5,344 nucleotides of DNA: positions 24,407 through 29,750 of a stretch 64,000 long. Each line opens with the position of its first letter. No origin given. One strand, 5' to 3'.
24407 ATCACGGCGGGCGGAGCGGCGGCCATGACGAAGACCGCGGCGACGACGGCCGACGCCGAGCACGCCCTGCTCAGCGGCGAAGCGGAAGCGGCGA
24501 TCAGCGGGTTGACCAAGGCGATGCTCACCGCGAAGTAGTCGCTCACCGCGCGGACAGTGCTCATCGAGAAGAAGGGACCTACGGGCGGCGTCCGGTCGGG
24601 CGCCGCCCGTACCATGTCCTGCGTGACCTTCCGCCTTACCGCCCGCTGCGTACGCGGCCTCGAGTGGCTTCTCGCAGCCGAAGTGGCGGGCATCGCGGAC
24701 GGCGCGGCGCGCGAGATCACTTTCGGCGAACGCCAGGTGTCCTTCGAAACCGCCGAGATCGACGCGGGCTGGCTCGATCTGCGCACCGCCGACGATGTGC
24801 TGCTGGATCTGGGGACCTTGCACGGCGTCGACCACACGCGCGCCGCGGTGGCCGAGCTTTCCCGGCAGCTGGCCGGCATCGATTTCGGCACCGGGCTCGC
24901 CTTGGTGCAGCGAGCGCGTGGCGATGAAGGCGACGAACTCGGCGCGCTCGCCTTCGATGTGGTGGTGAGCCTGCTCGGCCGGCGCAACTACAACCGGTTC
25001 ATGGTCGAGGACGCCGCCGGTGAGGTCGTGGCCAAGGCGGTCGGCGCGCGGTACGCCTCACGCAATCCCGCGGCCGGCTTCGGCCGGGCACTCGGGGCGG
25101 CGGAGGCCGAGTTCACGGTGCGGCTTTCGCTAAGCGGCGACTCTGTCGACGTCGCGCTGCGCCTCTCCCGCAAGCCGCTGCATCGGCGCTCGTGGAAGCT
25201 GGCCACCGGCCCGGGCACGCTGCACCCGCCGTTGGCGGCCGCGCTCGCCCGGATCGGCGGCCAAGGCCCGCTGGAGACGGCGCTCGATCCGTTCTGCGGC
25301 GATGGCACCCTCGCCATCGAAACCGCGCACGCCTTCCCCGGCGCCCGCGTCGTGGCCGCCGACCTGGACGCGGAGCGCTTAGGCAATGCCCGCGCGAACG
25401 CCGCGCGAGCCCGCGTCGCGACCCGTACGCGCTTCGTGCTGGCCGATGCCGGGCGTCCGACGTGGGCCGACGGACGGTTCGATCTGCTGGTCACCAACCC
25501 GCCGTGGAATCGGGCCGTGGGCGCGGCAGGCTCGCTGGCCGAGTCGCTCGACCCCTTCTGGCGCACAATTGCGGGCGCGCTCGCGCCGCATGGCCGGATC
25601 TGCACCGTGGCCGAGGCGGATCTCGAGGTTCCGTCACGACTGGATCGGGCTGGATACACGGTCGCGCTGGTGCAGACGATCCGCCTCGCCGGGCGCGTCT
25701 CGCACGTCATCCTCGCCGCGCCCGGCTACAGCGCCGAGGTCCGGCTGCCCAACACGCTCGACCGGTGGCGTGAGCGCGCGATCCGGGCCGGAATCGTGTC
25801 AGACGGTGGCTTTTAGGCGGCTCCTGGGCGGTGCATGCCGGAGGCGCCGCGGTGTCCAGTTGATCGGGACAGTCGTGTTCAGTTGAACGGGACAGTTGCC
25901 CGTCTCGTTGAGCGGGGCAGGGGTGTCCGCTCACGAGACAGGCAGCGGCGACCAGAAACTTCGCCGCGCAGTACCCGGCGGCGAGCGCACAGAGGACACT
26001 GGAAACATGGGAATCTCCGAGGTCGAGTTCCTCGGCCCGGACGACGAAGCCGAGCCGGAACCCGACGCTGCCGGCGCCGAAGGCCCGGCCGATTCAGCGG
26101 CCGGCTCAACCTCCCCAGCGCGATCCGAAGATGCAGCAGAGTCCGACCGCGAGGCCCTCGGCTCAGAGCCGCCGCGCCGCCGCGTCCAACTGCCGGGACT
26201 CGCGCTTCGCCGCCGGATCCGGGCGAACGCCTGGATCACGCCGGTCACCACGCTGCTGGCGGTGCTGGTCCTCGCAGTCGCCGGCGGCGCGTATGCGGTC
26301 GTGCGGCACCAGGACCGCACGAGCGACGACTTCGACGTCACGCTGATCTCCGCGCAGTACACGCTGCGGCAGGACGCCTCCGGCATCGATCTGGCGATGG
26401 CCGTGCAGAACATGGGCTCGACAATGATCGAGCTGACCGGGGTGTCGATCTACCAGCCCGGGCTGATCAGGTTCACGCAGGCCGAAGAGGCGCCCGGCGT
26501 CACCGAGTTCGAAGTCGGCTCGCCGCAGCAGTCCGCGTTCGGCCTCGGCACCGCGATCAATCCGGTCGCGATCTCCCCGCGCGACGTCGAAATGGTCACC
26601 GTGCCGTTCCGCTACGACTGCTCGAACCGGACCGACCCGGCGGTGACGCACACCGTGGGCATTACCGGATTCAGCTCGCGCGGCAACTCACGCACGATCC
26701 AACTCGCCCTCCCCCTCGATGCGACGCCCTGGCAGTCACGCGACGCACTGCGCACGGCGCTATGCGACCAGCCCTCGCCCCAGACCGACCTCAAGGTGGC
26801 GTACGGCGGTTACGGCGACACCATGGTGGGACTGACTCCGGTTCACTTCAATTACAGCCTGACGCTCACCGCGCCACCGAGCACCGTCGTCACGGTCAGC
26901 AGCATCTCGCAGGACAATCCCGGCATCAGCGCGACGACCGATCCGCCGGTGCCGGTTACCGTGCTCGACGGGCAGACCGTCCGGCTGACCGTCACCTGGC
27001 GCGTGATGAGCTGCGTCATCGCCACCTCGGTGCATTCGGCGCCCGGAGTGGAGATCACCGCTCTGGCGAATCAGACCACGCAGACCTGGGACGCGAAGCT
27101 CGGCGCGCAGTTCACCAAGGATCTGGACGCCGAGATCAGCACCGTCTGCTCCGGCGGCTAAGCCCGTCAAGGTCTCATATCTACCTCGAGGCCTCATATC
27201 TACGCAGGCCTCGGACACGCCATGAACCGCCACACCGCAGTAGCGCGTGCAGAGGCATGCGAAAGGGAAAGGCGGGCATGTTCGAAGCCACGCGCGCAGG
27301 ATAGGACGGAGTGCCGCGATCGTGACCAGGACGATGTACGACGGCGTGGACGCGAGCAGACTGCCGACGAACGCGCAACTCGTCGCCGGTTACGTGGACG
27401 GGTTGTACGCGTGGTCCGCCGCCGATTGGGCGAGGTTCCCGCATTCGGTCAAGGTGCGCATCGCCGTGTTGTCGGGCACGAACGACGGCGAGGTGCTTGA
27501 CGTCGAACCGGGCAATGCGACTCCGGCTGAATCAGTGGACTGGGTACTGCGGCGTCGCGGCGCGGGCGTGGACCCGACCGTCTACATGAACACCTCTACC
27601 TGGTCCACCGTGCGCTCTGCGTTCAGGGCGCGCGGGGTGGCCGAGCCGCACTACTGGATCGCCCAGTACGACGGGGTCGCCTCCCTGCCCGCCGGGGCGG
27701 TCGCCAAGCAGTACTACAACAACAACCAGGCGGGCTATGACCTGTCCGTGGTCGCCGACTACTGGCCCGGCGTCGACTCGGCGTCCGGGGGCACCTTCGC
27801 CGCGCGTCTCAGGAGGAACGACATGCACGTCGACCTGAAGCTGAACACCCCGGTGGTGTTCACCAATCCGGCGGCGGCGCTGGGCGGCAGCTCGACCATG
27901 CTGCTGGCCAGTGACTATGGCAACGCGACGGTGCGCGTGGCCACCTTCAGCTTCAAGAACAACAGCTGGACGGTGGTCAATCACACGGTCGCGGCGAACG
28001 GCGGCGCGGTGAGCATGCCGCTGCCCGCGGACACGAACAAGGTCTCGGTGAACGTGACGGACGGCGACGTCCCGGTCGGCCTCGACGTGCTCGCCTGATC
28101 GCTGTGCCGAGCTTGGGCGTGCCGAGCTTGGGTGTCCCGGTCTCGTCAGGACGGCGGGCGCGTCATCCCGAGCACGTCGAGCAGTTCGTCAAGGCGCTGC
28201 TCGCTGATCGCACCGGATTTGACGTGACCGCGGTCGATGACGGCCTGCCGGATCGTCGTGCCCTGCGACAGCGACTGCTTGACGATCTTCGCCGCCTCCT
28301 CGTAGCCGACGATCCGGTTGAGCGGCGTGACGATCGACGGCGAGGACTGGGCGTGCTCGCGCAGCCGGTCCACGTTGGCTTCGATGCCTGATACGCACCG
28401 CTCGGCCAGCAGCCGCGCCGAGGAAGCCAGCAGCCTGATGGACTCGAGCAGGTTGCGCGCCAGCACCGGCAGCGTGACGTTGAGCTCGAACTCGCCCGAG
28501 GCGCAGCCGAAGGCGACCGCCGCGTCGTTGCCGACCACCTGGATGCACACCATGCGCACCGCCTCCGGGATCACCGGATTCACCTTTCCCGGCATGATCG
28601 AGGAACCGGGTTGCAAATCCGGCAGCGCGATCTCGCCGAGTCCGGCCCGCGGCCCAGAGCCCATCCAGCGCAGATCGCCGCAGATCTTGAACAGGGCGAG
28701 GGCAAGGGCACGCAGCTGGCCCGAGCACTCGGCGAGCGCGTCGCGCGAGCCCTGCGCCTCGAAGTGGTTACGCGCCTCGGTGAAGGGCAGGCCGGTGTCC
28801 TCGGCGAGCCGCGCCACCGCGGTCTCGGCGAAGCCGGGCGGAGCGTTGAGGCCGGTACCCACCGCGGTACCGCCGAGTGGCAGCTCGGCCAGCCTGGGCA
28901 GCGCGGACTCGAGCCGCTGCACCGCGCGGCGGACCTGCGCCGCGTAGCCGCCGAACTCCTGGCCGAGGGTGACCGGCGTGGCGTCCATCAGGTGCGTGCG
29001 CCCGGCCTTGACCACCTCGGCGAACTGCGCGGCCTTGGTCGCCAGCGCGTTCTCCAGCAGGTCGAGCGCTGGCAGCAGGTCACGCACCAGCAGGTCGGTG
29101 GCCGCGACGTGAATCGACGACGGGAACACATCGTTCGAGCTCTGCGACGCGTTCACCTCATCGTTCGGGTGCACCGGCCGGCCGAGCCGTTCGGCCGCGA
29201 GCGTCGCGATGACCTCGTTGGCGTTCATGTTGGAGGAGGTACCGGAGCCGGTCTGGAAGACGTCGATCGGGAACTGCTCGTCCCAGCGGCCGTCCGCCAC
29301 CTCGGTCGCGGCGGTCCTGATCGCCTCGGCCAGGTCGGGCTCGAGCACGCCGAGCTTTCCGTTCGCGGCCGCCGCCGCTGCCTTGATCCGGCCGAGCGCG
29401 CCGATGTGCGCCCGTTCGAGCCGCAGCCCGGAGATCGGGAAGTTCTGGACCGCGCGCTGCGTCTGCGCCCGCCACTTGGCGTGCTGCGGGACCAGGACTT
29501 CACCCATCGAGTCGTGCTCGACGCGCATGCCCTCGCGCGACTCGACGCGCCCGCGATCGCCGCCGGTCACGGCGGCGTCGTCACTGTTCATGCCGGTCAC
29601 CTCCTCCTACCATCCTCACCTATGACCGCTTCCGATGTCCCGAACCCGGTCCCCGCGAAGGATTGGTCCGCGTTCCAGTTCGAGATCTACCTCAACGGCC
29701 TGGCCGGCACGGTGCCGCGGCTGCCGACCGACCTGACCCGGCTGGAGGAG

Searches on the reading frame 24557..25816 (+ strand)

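Call 8: search_protein_families(library=pfam, proteins=[window:24557-25816:+], max_evalue=0.00001)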
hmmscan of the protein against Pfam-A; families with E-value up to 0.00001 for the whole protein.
window:24557-25816:+ (419 aa): 6 families
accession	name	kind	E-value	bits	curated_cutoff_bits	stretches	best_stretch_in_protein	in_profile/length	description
PF01170.24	UPF0020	-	1.6e-21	77.3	22.3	1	211-367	1-181/197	RMKL-like, methyltransferase domain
PF05175.20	MTS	-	2.3e-12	47.3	23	1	241-370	34-158/170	Methyltransferase small domain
PF13847.12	Methyltransf_31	-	3e-10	40.4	27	1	241-350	6-109/145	Methyltransferase domain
PF13649.12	Methyltransf_25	-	3.7e-10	40.8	27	1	243-313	2-70/97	Methyltransferase domain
PF08242.18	Methyltransf_12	-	8.8e-08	33.2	30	0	247-347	5-97/98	Methyltransferase domain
PF08241.18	Methyltransf_11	-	3.3e-07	31.3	21.2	0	244-348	2-93/95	Methyltransferase domain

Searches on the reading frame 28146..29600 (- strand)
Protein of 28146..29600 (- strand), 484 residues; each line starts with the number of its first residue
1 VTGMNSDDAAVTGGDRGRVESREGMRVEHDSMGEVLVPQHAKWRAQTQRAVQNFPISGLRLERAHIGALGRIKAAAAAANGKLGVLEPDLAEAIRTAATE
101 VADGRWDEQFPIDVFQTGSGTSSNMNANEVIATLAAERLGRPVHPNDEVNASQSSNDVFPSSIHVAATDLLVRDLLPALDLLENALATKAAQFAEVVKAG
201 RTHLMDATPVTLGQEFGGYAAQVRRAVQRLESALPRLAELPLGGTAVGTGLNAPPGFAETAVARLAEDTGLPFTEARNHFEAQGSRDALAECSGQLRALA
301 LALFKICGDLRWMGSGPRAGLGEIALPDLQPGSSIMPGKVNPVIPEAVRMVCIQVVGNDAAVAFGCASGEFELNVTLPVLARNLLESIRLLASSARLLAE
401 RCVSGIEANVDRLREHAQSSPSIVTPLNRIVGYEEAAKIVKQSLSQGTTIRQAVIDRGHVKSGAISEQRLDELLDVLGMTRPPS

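Call 8: search_protein_families(library=pfam, proteins=[window:28146-29600:-], max_evalue=0.00001)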
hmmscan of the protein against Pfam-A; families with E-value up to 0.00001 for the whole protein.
window:28146-29600:- (484 aa): 2 families
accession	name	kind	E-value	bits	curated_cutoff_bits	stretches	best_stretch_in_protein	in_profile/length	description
PF00206.25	Lyase_1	-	1.5e-95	320.6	27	1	34-357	2-312/312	Lyase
PF10415.14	FumaraseC_C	-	5.5e-15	56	32.5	1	423-481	1-54/54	Fumarase C C-terminus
